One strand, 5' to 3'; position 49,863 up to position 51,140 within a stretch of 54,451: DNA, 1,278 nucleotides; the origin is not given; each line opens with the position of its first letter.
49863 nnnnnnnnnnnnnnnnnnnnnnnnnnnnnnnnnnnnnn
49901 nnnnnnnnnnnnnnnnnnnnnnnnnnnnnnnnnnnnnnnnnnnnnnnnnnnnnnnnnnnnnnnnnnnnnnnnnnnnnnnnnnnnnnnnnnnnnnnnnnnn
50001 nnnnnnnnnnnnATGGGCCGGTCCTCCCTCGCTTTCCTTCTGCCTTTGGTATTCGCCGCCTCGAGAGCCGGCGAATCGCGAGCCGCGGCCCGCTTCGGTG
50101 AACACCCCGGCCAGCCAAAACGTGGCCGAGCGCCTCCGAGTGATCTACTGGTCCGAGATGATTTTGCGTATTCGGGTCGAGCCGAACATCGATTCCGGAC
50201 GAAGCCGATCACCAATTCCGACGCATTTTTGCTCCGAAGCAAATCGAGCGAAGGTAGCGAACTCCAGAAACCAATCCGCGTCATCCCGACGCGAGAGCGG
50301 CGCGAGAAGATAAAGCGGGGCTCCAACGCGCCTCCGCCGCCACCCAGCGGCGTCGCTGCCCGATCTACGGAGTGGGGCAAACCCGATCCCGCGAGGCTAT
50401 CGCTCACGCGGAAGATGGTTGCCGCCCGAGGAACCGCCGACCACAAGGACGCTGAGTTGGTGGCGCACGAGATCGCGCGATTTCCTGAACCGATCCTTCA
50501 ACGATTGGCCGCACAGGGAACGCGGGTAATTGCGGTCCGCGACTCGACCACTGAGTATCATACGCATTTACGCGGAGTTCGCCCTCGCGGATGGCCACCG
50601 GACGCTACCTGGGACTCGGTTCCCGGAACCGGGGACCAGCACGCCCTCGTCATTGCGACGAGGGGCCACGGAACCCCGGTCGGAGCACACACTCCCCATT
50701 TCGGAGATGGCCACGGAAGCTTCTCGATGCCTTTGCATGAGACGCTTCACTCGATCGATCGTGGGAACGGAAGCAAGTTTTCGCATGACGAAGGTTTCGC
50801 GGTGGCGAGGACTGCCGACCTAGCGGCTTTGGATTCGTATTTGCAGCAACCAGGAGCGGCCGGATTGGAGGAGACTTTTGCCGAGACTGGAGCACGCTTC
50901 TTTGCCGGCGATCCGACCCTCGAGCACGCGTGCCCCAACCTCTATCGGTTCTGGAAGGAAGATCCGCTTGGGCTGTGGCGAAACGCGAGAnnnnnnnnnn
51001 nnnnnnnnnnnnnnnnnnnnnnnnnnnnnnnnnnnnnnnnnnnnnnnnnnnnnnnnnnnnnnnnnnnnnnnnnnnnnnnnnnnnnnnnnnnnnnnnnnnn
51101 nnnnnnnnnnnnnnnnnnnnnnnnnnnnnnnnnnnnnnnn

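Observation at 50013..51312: Secreted HExxH metallopeptidase-like protein with an abutting small lipoprotein, present as a duplicated paralog family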

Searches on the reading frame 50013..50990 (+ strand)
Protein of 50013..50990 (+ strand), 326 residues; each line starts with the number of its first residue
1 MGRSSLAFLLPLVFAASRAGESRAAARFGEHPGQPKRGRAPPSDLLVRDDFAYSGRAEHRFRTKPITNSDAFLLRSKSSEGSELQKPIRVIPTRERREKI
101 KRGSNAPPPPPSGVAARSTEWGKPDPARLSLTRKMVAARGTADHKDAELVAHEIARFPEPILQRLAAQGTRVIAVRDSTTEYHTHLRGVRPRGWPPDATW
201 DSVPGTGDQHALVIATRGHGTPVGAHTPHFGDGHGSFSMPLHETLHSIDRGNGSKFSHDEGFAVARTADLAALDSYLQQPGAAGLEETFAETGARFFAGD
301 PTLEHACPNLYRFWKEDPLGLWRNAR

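Call 3: search_protein_families(library=pfam, proteins=[window:50013-50990:+], max_evalue=1)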
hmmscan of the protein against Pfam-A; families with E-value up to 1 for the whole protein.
window:50013-50990:+ (326 aa): 2 families
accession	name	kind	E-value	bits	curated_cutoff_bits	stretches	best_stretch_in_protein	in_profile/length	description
PF07737.17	ATLF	-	1.9e-11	44.5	27.4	1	142-315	22-191/193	Anthrax toxin lethal factor, N- and C-terminal domain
PF06167.18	Peptidase_M90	-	0.42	10.6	26.2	0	274-313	198-237/243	Glucose-regulated metallo-peptidase M90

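Call 4: search_protein_families(library=ncbifam, proteins=[window:50013-50990:+], max_evalue=1)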
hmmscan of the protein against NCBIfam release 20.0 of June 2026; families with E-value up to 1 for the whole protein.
window:50013-50990:+ (326 aa): 0 families

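Call 7: search_solved_structures(query=window:50013-50990:+, max_evalue=10, show_alignments=3)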
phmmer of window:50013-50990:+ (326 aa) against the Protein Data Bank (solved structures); distinct sequences matched with E-value up to 10: 19.
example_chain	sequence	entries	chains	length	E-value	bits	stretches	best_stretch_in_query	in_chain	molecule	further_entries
6fpc_A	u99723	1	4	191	1.6e-12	50.6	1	132-302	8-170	PRO-PRO endopeptidase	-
9g0j_A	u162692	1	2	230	4.1e-11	46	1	146-315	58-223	ATLF-like domain-containing protein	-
6r53_A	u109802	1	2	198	1.9e-10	43.8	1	131-314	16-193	Pro-Pro endopeptidase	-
9g3t_A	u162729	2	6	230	3.8e-10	42.8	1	146-315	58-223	ATLF-like domain-containing protein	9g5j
2n6j_A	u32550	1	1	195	4.8e-10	42.5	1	131-314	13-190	Zinc metalloprotease Zmp1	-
5n12_A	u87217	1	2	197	5e-10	42.4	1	131-314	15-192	Pro-Pro endopeptidase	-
5a0p_A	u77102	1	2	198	5e-10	42.4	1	131-314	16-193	ZINC METALLOPROTEASE ZMP1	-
6r52_A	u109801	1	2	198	1.3e-09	41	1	131-314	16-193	Pro-Pro endopeptidase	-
6r55_A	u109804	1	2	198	1.4e-09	40.9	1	131-314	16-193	Pro-Pro endopeptidase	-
6r54_A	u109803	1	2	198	1.6e-09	40.7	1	131-314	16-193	Pro-Pro endopeptidase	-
6r56_A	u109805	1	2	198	2.7e-09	40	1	131-314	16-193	Pro-Pro endopeptidase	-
5a0r_A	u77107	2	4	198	3.5e-09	39.6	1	131-314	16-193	ZINC METALLOPROTEASE ZMP1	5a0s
6r59_A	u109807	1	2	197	6.2e-09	38.8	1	131-314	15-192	Pro-Pro endopeptidase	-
5a0x_A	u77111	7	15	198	6.3e-09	38.8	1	131-314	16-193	ZINC METALLOPROTEASE ZMP1 | Pro-Pro endopeptidase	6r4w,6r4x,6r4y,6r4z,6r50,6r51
6r5a_A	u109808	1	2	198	1.2e-08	37.9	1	131-314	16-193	Pro-Pro endopeptidase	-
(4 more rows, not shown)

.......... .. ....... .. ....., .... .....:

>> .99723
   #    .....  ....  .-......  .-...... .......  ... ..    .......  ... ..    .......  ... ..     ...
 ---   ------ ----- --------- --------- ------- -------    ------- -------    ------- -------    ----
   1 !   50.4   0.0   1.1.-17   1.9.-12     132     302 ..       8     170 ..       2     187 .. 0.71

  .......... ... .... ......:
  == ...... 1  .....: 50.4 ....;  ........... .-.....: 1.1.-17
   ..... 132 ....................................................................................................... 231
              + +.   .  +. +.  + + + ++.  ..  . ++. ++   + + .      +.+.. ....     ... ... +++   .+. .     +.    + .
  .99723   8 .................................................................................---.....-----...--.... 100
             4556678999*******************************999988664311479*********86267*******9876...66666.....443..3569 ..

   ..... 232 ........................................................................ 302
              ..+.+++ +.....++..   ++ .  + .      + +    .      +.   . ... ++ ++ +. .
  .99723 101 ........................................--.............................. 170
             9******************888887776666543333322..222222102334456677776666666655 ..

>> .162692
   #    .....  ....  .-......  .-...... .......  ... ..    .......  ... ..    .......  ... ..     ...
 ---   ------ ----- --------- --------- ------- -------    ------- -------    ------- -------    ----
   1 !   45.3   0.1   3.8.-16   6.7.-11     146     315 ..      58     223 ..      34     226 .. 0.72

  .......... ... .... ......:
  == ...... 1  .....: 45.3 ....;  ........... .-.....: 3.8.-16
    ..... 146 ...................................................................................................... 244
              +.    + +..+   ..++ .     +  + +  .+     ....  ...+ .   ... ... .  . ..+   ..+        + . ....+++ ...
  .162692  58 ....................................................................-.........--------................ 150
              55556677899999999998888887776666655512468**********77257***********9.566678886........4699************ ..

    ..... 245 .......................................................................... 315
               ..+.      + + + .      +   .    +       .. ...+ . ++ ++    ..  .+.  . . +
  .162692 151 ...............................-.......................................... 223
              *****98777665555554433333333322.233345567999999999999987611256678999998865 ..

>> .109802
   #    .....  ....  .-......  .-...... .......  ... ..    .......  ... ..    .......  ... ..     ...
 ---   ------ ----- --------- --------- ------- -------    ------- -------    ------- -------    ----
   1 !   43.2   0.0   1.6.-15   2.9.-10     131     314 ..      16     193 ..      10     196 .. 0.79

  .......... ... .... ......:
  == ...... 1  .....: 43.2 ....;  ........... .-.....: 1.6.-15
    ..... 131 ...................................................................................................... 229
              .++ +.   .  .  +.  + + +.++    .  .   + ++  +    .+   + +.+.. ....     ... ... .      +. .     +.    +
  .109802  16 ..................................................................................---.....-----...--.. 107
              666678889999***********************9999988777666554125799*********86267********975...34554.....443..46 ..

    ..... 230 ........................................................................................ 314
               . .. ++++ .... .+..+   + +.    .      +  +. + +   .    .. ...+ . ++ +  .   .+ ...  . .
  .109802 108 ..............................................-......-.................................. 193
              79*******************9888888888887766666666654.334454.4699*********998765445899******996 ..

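Call 8: find_homologous_proteins(query=window:50013-50990:+)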
Query window:50013-50990:+ (326 aa): 87 proteins with E <= 0.001 among 8000 candidates.
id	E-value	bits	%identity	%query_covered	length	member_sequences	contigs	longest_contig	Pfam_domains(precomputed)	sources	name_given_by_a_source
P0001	6.1e-218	741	100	100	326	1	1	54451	PF07737.18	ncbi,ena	-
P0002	2.2e-55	206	50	58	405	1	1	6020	PF05488.19,PF07737.18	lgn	-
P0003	1.6e-53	200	47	66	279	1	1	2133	PF07737.18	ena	-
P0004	2.3e-52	196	48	66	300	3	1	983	PF07737.18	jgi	jgi:hypothetical protein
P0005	3.5e-51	193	47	60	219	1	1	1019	PF07737.18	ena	-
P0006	1.8e-50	190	47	61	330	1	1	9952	PF07737.18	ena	-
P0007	1.1e-49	188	48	63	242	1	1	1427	PF07737.18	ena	-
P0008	2.4e-49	186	50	59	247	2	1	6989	PF07737.18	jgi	jgi:hypothetical protein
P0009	2.4e-49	186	51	55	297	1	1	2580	PF05488.19,PF07737.18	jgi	jgi:uncharacterized Zn-binding protein involved in type VI secretion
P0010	3.5e-49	186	48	59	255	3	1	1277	PF07737.18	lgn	-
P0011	4.9e-49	186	48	58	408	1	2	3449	PF07737.18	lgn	-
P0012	7.8e-49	185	47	58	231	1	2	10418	PF07737.18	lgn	-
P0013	1.4e-48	184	47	60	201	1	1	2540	PF07737.18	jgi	jgi:hypothetical protein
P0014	2.2e-48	183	47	60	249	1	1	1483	PF07737.18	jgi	jgi:hypothetical protein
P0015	2.4e-48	183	47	58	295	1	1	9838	PF07737.18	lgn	-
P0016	2.5e-48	183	45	64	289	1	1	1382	PF07737.18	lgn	-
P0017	3.9e-48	183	46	58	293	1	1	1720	PF07737.18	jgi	jgi:Flp pilus assembly pilin Flp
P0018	4.5e-48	182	51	56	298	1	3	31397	PF05488.19,PF07737.18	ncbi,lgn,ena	-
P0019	7.0e-48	182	49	59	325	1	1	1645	PF07737.18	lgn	-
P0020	1.4e-47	181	45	64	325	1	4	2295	PF05488.19,PF07737.18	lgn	-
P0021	2.5e-47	180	46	58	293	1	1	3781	PF07737.18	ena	-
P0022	2.7e-47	180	46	65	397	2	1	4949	PF07737.18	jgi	-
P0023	2.8e-47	180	46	58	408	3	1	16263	PF07737.18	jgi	jgi:hypothetical protein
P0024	3.2e-47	180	46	58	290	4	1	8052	PF07737.18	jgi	jgi:Flp pilus assembly pilin Flp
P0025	3.5e-46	176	46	59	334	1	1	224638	PF07737.18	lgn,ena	-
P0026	3.6e-46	176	39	79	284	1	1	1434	PF07737.18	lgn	-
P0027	4.0e-46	176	45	59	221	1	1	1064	PF07737.18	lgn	-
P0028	2.2e-45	174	48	55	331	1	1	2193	PF05488.19,PF07737.18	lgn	-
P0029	2.2e-45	173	46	58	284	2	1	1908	PF07737.18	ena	-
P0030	6.2e-45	172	48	59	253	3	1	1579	PF07737.18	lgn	-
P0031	1.3e-44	171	45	59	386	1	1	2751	PF07737.18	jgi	jgi:hypothetical protein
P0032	1.5e-44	171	46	58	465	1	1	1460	PF04717.19,PF22178.4,PF07737.18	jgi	jgi:hypothetical protein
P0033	1.8e-44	170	47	59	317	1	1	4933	PF07737.18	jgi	jgi:hypothetical protein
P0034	1.9e-44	170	46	58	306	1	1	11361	PF07737.18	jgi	jgi:Flp pilus assembly pilin Flp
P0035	4.2e-44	169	45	60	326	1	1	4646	PF05488.19,PF07737.18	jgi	jgi:uncharacterized Zn-binding protein involved in type VI secretion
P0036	7.5e-44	168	44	59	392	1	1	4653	PF13441.13,PF07737.18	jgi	jgi:YMGG-like Gly-zipper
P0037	2.0e-43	167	48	59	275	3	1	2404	PF07737.18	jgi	jgi:hypothetical protein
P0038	5.0e-43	166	44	59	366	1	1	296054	PF07737.18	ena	-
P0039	1.0e-42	165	49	57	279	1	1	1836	PF07737.18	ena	-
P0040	1.0e-42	165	38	83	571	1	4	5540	-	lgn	-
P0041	1.1e-42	165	42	66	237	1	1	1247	PF07737.18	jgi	jgi:hypothetical protein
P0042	4.5e-42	163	45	58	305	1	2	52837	PF07737.18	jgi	jgi:Flp pilus assembly pilin Flp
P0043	9.5e-42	162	45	56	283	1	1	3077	PF07737.18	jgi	jgi:hypothetical protein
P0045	3.6e-41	160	42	59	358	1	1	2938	PF07737.18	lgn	-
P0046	4.5e-41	159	41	61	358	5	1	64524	PF07737.18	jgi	-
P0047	6.0e-41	159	42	59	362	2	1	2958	PF07737.18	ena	-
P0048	9.3e-41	158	43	59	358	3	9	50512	PF07737.18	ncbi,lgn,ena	-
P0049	2.7e-40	157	45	59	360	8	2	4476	PF07737.18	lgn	-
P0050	4.4e-40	156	44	59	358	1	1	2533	PF07737.18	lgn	-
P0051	8.6e-40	155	42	59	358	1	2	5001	PF07737.18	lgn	-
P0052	1.6e-39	154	43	59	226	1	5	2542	PF07737.18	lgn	-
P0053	2.4e-39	154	43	56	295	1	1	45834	PF07737.18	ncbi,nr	ncbi:MAG: hypothetical protein H6703_12720 [Myxococcales bacterium]|nr:hypothetical protein [Myxococ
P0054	2.2e-38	150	45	58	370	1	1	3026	PF07737.18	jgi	jgi:Flp pilus assembly pilin Flp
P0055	4.7e-38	149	47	57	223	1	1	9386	PF07737.18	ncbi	-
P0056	4.8e-38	149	41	59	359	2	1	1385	PF07737.18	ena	-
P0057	6.1e-38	149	42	60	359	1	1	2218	PF07737.18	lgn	-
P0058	7.5e-38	149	39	65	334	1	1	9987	PF07737.18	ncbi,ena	-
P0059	1.8e-37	148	43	56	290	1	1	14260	PF07737.18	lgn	-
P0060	1.9e-37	147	43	58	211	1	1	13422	PF07737.18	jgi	jgi:hypothetical protein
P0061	2.8e-37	147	41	59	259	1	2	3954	PF07737.18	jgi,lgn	-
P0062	3.3e-37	147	46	55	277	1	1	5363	PF07737.18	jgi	jgi:Anthrax toxin lethal factor, N- and C-terminal domain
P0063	4.9e-37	146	42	59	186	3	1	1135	PF07737.18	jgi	-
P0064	2.4e-36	144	43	56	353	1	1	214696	PF07737.18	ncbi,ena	-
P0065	3.8e-36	143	45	56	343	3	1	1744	PF02987.22,PF07737.18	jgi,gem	-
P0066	7.4e-36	142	44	54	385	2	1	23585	PF09374.16,PF01471.24,PF07737.18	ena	-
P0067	2.4e-35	140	42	56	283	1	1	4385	PF07737.18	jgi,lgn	jgi:hypothetical protein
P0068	2.5e-35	140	38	66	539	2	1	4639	PF07087.17,PF07737.18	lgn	-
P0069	2.4e-34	137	40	58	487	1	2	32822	PF01471.24,PF07737.18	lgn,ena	-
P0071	7.4e-34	136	41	57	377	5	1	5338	PF01471.24,PF07737.18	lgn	-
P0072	1.3e-33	135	41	58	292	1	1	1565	PF07737.18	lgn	-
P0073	1.6e-33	134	43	59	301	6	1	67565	PF07737.18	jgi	jgi:hypothetical protein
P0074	2.3e-33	134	43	50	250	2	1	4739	PF07737.18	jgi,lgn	jgi:hypothetical protein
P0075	9.3e-33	132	39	60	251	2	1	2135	PF07737.18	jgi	jgi:hypothetical protein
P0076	2.1e-32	131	43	57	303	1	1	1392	PF07737.18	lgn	-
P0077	8.0e-32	129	40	56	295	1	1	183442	PF07737.18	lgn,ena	-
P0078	1.0e-31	129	38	64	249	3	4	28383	PF07737.18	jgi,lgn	-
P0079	1.0e-31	129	41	53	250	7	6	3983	PF07737.18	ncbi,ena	-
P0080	1.3e-30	125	40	59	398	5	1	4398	PF07737.18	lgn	-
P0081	1.7e-29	121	37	61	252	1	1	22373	PF07737.18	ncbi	-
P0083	2.4e-25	108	36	60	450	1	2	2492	PF07737.18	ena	-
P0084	8.2e-25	106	36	57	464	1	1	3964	PF07737.18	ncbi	-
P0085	1.1e-15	76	38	38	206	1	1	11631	PF07737.18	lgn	-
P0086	7.0e-7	47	37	40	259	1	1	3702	PF07737.18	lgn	-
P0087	2.1e-6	45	30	48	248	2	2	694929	PF07737.18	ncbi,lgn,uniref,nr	ncbi:toxin [Bacillus luteolus]|uniref:Toxin n=1 Tax=Litchfieldia luteola TaxID=682179 RepID=A0ABR9QN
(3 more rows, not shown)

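Call 32: find_encoding_contigs(protein=P0018, flank=8000, max_places=2)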
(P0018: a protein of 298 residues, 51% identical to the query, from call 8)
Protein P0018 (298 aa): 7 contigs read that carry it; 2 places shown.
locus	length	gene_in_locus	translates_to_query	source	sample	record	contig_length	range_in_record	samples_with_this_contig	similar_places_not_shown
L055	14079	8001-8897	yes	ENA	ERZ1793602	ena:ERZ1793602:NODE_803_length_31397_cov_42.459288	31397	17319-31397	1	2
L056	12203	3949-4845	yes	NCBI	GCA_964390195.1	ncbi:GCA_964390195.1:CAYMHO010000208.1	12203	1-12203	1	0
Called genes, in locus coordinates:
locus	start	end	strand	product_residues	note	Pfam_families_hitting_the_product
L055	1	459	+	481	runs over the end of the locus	PF00753:Lactamase_B, PF12706:Lactamase_B_2, PF16661:Lactamase_B_6, PF10996:Beta-Casp, PF07521:RMMBL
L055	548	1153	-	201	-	-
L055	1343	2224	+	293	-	PF06283:ThuA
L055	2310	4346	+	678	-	PF22745:Nlig-Ia, PF01653:DNA_ligase_aden, PF03120:OB_DNA_ligase, PF14520:HHH_5 (weak), PF12826:HHH_2, PF14520:HHH_5 (weak), PF00533:BRCT, PF12738:PTCB-BRCT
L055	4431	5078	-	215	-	-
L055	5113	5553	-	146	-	-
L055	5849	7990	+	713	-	PF05954:Phage_GPD, PF04717:Phage_base_V, PF22178:Gp5_trimer_C, PF10106:DUF2345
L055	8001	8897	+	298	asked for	PF05488:PAAR_motif, PF07737:ATLF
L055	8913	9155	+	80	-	-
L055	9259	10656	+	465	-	-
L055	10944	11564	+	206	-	PF07638:Sigma70_ECF (weak), PF04542:Sigma70_r2, PF22029:PhyR_sigma2 (weak), PF08281:Sigma70_r4_2, PF04545:Sigma70_r4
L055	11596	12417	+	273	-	-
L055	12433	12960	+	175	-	-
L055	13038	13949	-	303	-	PF02881:SRP54_N, PF13191:AAA_16 (weak), PF03308:MeaB (faint), PF06414:Zeta_toxin (faint), PF13604:AAA_30 (weak), PF00448:SRP54, PF01656:CbiA (faint), PF13401:AAA_22 (weak)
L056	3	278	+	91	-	?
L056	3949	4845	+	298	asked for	PF05488:PAAR_motif, PF07737:ATLF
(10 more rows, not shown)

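Call 33: find_encoding_contigs(protein=P0002, flank=6000, max_places=2)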
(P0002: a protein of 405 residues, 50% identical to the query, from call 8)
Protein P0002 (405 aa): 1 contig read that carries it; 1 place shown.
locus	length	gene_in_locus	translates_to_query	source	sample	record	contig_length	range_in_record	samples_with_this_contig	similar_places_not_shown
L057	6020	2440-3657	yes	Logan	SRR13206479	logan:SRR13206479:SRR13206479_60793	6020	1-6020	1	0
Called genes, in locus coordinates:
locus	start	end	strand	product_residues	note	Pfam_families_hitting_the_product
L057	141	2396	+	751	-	PF05954:Phage_GPD, PF04717:Phage_base_V, PF22178:Gp5_trimer_C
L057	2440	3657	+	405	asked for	PF05488:PAAR_motif, PF07737:ATLF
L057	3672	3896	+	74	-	-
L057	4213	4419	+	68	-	-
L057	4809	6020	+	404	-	?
